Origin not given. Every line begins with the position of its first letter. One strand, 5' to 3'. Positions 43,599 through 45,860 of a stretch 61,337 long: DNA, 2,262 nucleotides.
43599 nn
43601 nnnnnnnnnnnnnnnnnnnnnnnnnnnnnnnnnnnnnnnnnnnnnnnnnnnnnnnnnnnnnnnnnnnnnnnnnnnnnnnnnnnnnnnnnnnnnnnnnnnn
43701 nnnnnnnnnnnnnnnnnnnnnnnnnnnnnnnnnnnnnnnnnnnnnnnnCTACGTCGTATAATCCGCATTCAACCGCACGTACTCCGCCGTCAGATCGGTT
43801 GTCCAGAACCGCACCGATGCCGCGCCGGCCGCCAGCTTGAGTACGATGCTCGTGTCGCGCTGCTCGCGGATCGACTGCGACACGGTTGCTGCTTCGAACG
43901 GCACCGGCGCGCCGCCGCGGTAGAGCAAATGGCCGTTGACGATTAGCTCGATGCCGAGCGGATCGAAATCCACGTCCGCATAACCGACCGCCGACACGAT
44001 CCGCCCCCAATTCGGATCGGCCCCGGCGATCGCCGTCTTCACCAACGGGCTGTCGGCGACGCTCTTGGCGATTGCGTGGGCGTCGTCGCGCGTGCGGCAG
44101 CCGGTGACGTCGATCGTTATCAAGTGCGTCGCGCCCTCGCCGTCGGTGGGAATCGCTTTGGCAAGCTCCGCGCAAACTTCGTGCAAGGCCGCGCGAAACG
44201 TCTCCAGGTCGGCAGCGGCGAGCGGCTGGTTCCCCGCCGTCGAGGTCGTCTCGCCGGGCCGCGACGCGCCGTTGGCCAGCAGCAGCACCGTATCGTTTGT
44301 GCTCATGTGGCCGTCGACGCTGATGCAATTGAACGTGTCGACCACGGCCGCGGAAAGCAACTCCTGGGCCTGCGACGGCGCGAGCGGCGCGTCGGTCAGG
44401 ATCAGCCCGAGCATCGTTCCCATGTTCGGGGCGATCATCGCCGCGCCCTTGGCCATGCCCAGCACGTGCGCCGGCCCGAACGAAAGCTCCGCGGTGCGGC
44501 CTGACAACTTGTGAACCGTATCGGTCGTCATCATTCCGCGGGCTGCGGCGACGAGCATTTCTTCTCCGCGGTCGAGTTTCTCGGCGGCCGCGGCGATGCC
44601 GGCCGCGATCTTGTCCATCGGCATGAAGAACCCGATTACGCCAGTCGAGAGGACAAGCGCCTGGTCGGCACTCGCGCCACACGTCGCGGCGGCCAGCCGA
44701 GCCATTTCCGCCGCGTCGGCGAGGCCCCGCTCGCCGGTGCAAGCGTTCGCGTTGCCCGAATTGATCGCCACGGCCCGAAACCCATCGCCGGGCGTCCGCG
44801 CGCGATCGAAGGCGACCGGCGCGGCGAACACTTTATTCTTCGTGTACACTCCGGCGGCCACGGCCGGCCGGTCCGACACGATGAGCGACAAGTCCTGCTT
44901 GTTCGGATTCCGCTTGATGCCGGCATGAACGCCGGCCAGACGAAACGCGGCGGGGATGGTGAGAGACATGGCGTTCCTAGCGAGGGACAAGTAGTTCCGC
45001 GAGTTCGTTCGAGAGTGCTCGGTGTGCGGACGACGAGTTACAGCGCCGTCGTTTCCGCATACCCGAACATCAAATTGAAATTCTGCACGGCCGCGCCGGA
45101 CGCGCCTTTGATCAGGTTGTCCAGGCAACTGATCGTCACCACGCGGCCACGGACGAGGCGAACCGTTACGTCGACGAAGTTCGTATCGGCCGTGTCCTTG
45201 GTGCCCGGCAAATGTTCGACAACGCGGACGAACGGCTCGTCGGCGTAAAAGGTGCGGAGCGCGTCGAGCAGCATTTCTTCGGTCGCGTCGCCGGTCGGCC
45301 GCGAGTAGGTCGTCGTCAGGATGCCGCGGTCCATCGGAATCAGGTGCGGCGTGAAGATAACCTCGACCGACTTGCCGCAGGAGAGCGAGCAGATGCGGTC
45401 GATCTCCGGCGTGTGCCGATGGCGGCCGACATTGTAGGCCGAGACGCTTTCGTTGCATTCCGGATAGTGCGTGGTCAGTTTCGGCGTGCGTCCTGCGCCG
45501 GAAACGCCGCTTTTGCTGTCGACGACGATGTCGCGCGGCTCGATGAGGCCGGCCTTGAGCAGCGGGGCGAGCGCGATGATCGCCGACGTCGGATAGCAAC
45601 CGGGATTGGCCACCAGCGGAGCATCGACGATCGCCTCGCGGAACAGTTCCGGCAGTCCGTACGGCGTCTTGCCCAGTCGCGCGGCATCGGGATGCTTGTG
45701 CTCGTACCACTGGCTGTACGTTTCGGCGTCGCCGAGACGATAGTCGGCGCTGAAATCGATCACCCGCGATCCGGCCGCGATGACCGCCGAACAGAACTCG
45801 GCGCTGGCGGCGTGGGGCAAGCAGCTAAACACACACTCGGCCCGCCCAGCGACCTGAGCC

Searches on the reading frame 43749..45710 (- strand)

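Call 25: search_protein_families(library=pfam, proteins=[window:43749-45710:-], max_evalue=0.001)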
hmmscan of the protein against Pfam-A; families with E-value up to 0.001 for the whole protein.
window:43749-45710:- (653 aa): 1 family
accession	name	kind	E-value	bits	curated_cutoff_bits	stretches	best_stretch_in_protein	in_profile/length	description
PF01960.23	ArgJ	-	3.4e-136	454.3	32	1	258-653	2-377/377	ArgJ family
